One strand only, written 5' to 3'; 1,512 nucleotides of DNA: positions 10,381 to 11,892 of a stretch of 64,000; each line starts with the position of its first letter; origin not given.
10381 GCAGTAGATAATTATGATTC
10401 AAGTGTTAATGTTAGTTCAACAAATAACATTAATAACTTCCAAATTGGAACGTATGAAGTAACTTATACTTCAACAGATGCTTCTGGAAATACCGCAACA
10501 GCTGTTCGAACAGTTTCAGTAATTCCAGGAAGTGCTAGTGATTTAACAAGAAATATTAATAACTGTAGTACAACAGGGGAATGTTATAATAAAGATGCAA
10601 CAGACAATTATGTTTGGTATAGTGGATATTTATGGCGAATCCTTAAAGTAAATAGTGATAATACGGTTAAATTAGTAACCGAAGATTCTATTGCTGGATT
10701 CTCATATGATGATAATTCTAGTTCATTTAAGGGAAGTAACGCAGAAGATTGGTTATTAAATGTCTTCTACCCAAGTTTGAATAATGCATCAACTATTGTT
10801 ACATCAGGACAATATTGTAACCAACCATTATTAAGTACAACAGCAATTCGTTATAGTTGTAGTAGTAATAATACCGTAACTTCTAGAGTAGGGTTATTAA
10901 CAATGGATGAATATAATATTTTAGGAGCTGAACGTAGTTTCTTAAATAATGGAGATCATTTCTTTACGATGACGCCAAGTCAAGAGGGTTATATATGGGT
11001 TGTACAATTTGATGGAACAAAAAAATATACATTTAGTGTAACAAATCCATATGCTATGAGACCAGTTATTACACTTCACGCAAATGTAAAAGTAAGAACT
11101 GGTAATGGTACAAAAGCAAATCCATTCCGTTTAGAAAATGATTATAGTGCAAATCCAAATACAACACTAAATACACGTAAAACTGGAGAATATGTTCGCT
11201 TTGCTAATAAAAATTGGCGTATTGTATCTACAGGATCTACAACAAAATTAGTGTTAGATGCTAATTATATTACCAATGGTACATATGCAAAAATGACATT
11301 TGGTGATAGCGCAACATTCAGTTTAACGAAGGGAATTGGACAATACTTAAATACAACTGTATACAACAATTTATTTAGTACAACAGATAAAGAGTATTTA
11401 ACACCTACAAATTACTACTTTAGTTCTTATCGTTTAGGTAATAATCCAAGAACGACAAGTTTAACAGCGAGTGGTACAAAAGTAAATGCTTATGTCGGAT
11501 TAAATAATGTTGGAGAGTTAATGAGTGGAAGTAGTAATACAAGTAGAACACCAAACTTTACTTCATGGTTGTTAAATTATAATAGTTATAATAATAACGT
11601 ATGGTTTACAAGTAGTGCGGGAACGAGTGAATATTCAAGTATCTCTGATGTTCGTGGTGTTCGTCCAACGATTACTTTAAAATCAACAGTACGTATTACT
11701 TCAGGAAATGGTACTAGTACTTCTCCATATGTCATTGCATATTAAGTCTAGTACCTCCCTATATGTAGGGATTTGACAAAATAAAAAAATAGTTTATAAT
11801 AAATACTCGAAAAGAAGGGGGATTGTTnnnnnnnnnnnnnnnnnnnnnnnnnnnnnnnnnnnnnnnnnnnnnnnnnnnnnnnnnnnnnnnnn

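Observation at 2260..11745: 3161-aa giant adhesin with about 32 tandem Big_5 Ig-like repeats and a near-identical higher-order repeat core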

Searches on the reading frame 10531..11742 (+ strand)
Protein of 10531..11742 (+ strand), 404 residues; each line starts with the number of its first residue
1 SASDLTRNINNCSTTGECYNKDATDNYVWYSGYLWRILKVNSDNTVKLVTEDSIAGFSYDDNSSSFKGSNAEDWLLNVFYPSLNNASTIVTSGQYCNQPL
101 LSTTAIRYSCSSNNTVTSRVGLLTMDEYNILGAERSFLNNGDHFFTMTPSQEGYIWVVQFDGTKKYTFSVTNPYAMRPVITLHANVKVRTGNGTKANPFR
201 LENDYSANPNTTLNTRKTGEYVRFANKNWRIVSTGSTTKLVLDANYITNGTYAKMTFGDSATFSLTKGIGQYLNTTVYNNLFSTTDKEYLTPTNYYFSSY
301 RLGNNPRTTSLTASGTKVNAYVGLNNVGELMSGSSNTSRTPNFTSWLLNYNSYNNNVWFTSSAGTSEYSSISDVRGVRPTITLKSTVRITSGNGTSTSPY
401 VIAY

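Call 15: search_solved_structures(query=window:10531-11742:+, max_evalue=1, show_alignments=2)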
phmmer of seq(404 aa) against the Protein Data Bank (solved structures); distinct sequences matched with E-value up to 1: 8.
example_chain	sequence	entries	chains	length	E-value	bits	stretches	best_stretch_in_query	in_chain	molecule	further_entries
6tji_A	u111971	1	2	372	6.2e-09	38.6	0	149-193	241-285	Cake10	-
6tjh_A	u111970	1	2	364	1.5e-08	37.3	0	148-193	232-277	Cake9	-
6tjg_A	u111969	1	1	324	1.1e-07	34.5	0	148-193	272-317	Cake8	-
6tjf_A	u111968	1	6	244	1.1e-05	27.9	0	149-193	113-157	Cake6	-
6tje_A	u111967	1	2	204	0.00016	24.1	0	149-193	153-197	Cake5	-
6tjd_A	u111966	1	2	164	0.003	19.9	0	148-193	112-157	Cake4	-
3hxj_A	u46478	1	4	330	0.0036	19.6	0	149-204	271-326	Pyrrolo-quinoline quinone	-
6tjc_A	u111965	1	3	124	0.077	15.2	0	148-193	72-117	Cake3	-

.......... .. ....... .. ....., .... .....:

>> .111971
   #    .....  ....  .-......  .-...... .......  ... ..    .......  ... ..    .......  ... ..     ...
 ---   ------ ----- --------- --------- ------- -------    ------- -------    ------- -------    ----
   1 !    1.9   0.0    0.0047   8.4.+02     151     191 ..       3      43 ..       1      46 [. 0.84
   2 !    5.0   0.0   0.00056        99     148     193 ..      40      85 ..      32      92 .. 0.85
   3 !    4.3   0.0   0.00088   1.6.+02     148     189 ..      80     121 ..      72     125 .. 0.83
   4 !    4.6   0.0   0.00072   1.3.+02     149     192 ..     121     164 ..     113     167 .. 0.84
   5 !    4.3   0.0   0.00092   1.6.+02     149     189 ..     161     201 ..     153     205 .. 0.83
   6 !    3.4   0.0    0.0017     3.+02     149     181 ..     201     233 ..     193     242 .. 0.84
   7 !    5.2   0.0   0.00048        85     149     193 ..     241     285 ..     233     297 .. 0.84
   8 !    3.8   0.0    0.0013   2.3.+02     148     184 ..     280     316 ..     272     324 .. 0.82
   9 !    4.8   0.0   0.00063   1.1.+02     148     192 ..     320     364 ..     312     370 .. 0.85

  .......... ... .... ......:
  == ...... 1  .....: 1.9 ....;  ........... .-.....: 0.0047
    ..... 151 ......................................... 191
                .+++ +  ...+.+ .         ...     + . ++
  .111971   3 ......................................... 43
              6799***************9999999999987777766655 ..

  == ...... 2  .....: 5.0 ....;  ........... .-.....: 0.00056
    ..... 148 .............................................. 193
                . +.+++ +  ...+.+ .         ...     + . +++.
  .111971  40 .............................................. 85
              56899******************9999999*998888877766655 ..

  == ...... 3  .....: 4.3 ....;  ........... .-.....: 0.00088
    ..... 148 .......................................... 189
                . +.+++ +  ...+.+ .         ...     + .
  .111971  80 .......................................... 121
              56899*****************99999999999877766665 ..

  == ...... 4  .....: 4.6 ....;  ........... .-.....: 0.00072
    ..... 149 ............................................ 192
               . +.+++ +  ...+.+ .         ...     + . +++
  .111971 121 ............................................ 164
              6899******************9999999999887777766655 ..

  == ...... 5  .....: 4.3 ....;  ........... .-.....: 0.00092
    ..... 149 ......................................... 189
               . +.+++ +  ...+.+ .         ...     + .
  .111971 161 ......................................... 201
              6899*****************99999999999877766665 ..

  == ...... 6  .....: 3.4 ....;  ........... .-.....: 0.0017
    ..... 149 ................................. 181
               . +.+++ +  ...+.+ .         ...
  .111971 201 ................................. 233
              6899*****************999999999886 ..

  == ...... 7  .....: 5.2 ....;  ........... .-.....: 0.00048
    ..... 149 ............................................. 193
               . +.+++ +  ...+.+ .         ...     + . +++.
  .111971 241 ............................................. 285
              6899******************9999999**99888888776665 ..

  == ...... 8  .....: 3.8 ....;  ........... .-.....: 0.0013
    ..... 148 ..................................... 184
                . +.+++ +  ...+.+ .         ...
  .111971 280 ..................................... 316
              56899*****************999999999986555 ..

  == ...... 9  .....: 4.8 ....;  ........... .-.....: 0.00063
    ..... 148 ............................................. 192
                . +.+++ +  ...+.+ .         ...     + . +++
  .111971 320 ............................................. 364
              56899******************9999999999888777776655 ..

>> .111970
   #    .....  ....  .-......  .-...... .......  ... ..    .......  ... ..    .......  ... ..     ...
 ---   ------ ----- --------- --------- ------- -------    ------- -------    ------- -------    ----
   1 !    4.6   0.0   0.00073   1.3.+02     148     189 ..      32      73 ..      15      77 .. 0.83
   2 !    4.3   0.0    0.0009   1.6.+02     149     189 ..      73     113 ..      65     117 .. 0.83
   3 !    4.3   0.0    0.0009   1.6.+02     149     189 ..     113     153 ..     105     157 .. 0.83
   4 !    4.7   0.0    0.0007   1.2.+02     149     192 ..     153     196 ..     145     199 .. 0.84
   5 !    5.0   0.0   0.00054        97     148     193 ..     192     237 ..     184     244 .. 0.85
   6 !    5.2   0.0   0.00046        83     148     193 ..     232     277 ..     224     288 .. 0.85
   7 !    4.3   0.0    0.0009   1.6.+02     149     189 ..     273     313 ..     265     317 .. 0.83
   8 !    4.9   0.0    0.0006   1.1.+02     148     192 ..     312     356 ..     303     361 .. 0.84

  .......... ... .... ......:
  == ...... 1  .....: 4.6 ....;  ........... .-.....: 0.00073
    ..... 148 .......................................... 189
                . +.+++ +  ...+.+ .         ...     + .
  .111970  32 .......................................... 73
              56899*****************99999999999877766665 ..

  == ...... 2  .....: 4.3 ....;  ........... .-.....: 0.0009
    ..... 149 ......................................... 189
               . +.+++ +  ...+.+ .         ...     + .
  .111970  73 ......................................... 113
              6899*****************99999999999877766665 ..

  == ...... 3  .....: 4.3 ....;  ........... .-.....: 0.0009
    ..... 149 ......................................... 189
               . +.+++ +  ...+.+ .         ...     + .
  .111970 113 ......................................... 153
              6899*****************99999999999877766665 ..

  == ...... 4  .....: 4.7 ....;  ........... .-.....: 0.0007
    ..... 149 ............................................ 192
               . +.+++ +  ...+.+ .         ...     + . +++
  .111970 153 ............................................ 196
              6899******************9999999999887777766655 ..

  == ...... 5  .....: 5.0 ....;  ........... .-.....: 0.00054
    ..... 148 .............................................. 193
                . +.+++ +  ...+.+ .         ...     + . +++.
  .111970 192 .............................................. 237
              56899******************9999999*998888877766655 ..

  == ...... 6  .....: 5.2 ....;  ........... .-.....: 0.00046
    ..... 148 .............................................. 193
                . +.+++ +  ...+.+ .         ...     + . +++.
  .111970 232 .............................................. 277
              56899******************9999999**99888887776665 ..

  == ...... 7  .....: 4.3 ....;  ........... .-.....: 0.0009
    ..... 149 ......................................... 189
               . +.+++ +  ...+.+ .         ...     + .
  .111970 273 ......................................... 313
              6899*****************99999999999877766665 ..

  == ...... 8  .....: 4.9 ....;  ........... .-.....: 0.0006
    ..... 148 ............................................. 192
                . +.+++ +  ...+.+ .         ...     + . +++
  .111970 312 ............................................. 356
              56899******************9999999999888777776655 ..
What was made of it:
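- Tried and rejected: The head's hits to designed 'Cake' propellers have 0 significant stretches and are summed noise (call 15).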

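Call 36: find_homologous_proteins(query=window:10531-11742:+, max_evalue=0.001)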
Query seq(404 aa) (404 aa): 216 proteins with E <= 0.001 among 3995 candidates; the best 120 are listed.
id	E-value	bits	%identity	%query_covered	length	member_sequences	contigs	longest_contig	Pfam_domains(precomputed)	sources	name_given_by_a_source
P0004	2.2e-121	424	47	99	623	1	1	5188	PF16403.12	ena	-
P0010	1.2e-111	392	48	97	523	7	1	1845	PF19789.7,PF02494.23,PF16403.12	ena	-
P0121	4.2e-106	373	51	89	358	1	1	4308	-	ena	-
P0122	6.7e-98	346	48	85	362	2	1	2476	-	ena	-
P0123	1.1e-72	263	39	100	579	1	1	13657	PF16403.12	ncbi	ncbi:MAG: DUF5011 domain-containing protein, partial [Bacilli bacterium]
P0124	1.7e-69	253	43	87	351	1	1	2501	PF19789.7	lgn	-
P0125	3.2e-64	235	40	97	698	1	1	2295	PF19789.7,PF18981.7,PF16403.12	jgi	jgi:hypothetical protein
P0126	1.9e-58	216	38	97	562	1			PF19789.7,PF07963.18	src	-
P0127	2.7e-56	209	36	95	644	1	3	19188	PF07963.18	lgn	-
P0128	6.0e-56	208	36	96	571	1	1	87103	PF07963.18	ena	-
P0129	8.7e-53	198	37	97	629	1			PF19789.7,PF07963.18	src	-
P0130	1.0e-52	198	36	97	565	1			PF19789.7,PF07963.18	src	-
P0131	5.9e-51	192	36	96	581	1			PF19789.7,PF07963.18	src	-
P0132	3.0e-50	189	33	93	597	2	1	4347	PF19789.7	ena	-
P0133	5.8e-50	189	34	95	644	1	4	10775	PF07963.18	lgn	-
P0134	2.1e-47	180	36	94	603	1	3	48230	PF19789.7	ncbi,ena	-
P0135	5.5e-46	175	36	94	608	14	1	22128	PF19789.7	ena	-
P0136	1.2e-45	174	35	94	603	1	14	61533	PF19789.7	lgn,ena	-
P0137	4.0e-45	173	35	94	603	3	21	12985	PF19789.7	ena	-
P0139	1.2e-44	171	35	94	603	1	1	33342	PF19789.7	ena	-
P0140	1.5e-44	171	35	94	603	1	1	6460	PF19789.7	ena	-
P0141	1.6e-44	171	35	99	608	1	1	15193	-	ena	-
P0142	2.1e-44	170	36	94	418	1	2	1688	PF19789.7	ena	-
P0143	3.9e-44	169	36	94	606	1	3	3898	PF19789.7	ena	-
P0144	5.6e-44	169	36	94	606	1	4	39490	PF19789.7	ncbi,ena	-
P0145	5.9e-44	169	36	94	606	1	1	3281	PF19789.7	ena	-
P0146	1.6e-43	167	35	94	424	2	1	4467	PF19789.7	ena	-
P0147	4.3e-43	166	35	94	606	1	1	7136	PF19789.7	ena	-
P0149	1.9e-42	164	35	94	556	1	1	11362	PF19789.7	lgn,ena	-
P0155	6.8e-42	162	36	94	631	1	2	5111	PF19789.7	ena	-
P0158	6.0e-41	159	33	98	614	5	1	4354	PF19789.7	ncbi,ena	-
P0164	3.8e-40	156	33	94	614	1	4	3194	PF19789.7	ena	-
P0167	1.3e-39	154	36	80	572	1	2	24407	PF19789.7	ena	-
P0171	3.3e-39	153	34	94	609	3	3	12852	PF19789.7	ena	-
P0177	2.6e-38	150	34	94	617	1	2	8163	PF19789.7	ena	-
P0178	5.5e-38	149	33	94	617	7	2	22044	PF19789.7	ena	-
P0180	1.1e-37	148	34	94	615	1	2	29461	PF19789.7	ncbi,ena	-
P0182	2.2e-37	147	38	66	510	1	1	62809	PF19789.7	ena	-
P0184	4.2e-37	146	33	94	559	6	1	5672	PF19789.7,PF07963.18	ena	-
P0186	1.6e-36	144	33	99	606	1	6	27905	PF19789.7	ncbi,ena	-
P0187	4.5e-36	143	34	94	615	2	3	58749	PF19789.7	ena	-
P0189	1.9e-35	141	32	98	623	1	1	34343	PF19789.7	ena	-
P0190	2.5e-35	140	32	93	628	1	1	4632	PF19789.7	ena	-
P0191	3.4e-35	140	32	97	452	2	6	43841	PF19789.7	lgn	-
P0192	6.6e-35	139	35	94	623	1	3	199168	PF19789.7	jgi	jgi:hypothetical protein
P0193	6.9e-35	139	37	71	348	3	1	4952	PF19789.7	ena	-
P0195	1.8e-34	138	33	94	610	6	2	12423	PF19789.7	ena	-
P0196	2.0e-34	137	32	94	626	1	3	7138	PF19789.7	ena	-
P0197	1.5e-33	134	32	94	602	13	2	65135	PF19789.7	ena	-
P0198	3.7e-33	133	31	99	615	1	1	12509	PF19789.7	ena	-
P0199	5.7e-33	133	33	94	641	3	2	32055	PF19789.7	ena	-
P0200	1.2e-32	132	32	95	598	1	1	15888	PF19789.7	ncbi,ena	-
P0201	1.4e-32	131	32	94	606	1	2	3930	PF19789.7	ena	-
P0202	1.9e-32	131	30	99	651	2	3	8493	PF19789.7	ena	-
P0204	2.3e-32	131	31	94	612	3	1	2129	PF19789.7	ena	-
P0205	4.6e-32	130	31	95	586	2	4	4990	PF19789.7,PF07963.18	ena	-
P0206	5.2e-32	129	30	99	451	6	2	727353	PF19789.7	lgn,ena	-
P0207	5.3e-32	129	30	98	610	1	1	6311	PF19789.7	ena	-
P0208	5.3e-32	129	30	98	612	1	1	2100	PF19789.7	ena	-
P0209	9.0e-32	129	30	98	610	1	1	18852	PF19789.7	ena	-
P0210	1.6e-31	128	32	94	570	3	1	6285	PF19789.7,PF07963.18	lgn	-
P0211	3.8e-31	127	30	94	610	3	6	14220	PF19789.7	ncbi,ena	-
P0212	5.2e-31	126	31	94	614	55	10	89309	-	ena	-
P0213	6.0e-31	126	32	94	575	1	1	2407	PF19789.7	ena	-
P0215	8.5e-31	125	30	94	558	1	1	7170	PF19789.7,PF07963.18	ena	-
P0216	9.3e-31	125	32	94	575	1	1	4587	PF19789.7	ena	-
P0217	1.1e-30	125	30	95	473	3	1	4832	PF19789.7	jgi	jgi:hypothetical protein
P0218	1.8e-30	124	32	94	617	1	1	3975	PF19789.7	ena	-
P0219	2.5e-30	124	32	97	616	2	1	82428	PF19789.7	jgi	-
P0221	3.9e-30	123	31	94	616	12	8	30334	PF19789.7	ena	-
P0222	9.3e-30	122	29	95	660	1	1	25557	PF19789.7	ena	-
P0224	1.6e-29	121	31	94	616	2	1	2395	PF19789.7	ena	-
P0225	1.6e-29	121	30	95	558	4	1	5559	PF19789.7,PF07963.18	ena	-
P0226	1.5e-28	118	31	94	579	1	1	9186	PF19789.7,PF07963.18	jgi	-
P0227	1.7e-28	118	35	61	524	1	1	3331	PF19789.7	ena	-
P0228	2.1e-28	118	29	95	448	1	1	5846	PF19789.7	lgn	-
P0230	3.0e-28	117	29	94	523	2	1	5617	PF19789.7,PF07963.18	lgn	-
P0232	8.1e-28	116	29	93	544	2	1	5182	PF19789.7,PF07963.18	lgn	-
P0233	2.2e-27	114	30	95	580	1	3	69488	PF19789.7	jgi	jgi:hypothetical protein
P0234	3.0e-27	114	31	92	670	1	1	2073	PF19789.7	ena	-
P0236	7.0e-27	113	31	94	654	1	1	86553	PF19789.7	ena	-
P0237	7.5e-27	112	31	94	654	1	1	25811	PF19789.7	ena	-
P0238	8.2e-27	112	31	94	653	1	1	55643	PF19789.7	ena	-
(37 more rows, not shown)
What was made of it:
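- On DUF6273 (PF19789): Precomputed PF19789 is listed on most of the family (call 36).
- The double-CTLD pair covers 94-99% of the query in ~216 proteins (call 36).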

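Call 43: search_protein_families(library=pfam, proteins=[P0126, P0134, P0206, P0212, P0127], max_evalue=0.01)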
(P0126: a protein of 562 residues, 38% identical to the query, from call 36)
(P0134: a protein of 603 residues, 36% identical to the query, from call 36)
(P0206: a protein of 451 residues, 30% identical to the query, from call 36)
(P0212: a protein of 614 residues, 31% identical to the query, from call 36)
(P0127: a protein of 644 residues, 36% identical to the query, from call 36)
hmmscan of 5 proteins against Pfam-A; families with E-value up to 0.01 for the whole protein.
P0126 (562 aa): 2 families
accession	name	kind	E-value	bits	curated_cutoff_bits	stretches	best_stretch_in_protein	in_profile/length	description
PF07963.17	N_methyl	-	3.8e-06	26.7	21.2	1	2-24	3-25/27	Prokaryotic N-terminal methylation motif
PF19789.6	DUF6273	-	8.4e-06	26.2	23.5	0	205-324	28-171/172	Domain of unknown function (DUF6273)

P0134 (603 aa): 1 family
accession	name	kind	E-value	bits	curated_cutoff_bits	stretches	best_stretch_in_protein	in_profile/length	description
PF19789.6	DUF6273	-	1.3e-06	28.9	23.5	1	246-374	28-172/172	Domain of unknown function (DUF6273)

P0206 (451 aa): 1 family
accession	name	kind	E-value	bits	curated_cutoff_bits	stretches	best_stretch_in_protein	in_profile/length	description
PF19789.6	DUF6273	-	3.8e-06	27.3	23.5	1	122-245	30-171/172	Domain of unknown function (DUF6273)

P0212 (614 aa): 0 families

P0127 (644 aa): 1 family
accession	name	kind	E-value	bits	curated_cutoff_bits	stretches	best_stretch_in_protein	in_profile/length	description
PF07963.17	N_methyl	-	1e-06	28.5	21.2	1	2-27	1-26/27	Prokaryotic N-terminal methylation motif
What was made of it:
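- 10531..11142 (+): Head domain 1 (aa 2758-2961): DUF6273-related, C-type-lectin-like fold, 4 Cys. Calls 36, 43 (the equivalent domain in homologues passes the PF19789 cutoff); 49 (pLDDT 94.3); 54, 74, 78; 67 (Cys positions).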

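Call 49: predict_structure(alignment_id=A2)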
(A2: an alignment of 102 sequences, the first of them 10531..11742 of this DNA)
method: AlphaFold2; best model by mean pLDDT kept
length: 404 residues; sequences in the alignment: 102
mean_pLDDT: 94.3   pTM: 0.93
mean pLDDT of the five models: 94.3, 94.2, 94.0, 93.8, 93.7
residues with pLDDT >= 90: 355; 70-90: 44; 50-70: 5; < 50: 0
segments of 3 or more residues with pLDDT < 50: none
pLDDT, mean of each block of 10 residues (from residue 1): 71 85 88 96 96 97 97 98 97 96 86 96 96 94 96 96 94 98 96 93 93 97 97 97 94 96 96 98 97 96 96 92 98 87 94 95 95 97 98 95 89
secondary structure, 60 per line:
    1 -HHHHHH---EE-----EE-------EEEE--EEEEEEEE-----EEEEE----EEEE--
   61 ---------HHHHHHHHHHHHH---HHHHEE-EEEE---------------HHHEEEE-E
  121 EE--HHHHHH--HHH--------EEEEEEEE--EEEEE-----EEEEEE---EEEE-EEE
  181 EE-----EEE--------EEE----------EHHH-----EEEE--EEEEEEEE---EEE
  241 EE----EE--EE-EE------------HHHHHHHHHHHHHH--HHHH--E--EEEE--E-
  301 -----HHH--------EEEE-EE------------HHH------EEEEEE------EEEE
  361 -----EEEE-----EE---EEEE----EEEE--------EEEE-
elements in order: H2-7 E27-30 E33-40 E46-50 E55-58 H70-82 H86-89 E93-96 E115-118 E120-122 H125-130 E144-151 E154-158 E164-169 E173-176 E178-182 E188-190 E199-201 E221-224 E227-234 E238-242 H268-281 H284-287 E293-296 E317-320 E345-350 E357-360 E366-369 E380-383 E388-391 E400-403
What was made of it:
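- The AF2 model has pLDDT 94.3 and pTM 0.93 (call 49).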

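Call 54: fold_search(model_id=the predicted structure, library=pdb)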
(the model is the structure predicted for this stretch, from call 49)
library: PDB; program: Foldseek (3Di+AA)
matches with E <= 10: 89; with E <= 0.001: 1
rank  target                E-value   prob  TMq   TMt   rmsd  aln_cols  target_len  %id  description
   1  9qa6                  2.0e-06  1.00  0.33  0.17  19.0       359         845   12  Cryo-EM structure of Thomasclavelia ramosa IgA peptidase (IgAse) active site mutant (S32-N876) (released 2025-06-25)
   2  8q4e_A                1.5e-01  0.72  0.21  0.55   9.2       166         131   13  Structure of Legionella pneumophila Lcl C-terminal domain (released 2023-12-27)
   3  2ol6                  5.3e-01  0.01  0.07  0.10  19.1       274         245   12  The crystal structure of OspA mutant (released 2007-12-11)
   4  5zbf                  5.6e-01  0.02  0.09  0.15  18.2       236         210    5  Crystal structure of 4-hydroxyphenylpyruvic acid bound AerE from Microcystis aeruginosa (released 2019-02-13)
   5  9eva_B                6.3e-01  0.01  0.07  0.06  15.5       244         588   12  3DFlex refinement of the CryoEM structure of DeCLIC nanodisc with 10mM calcium (released 2025-04-09)
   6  9eva_D                7.6e-01  0.01  0.07  0.05  14.0       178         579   13  3DFlex refinement of the CryoEM structure of DeCLIC nanodisc with 10mM calcium (released 2025-04-09)
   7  6inn_A                1.1e+00  0.03  0.14  0.10  14.8       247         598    9  Crystal structure of the CysR-CTLD3 fragment of human MR at acidic pH (pH 5.6) (released 2019-09-18)
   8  7jpt_A                1.2e+00  0.02  0.12  0.05  15.0       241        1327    9  Structure of an endocytic receptor (released 2020-12-09)
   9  6idc                  1.2e+00  0.01  0.07  0.10  24.5       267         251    9  Loop deletion and proline insertion mutant (deleting six residues and inserted six proline residues) (released 2019-07-03)
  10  9eva_A                1.3e+00  0.01  0.07  0.06  13.9       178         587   12  3DFlex refinement of the CryoEM structure of DeCLIC nanodisc with 10mM calcium (released 2025-04-09)
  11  7yw1_A                1.3e+00  0.01  0.09  0.06  25.7       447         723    9  crystal structure of UBE2O (released 2023-08-30)
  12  2qdr_B                1.5e+00  0.01  0.09  0.12  19.2       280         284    7  Crystal structure of a putative dioxygenase (npun_f5605) from nostoc punctiforme pcc 73102 at 2.60 A resolution (released 2007-07-24)
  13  6inn_C                1.7e+00  0.03  0.14  0.11  14.2       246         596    9  Crystal structure of the CysR-CTLD3 fragment of human MR at acidic pH (pH 5.6) (released 2019-09-18)
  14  6inn_B                1.8e+00  0.02  0.14  0.10  13.8       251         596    9  Crystal structure of the CysR-CTLD3 fragment of human MR at acidic pH (pH 5.6) (released 2019-09-18)
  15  5zbe                  2.2e+00  0.01  0.08  0.14  17.3       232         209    6  Crystal structure of AerE from Microcystis aeruginosa (released 2019-02-13)
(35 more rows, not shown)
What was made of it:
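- On DUF6273 (PF19789): Foldseek: 9qa6, which contains the IgAse DUF6273 N-terminal domain, at E 2e-6 (call 54).
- Foldseek matches: the T. ramosa IgA peptidase structure 9qa6, E 2e-6 over 359 aligned columns (that entry's N-terminal domain is DUF6273); then Legionella Lcl-CTD and mannose-receptor CTLDs (call 54).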

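Call 58: search_protein_families(library=ncbifam, proteins=[window:10531-11742:+], max_evalue=1)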
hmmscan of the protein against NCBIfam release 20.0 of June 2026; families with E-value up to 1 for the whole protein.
window:10531-11742:+ (404 aa): 0 families
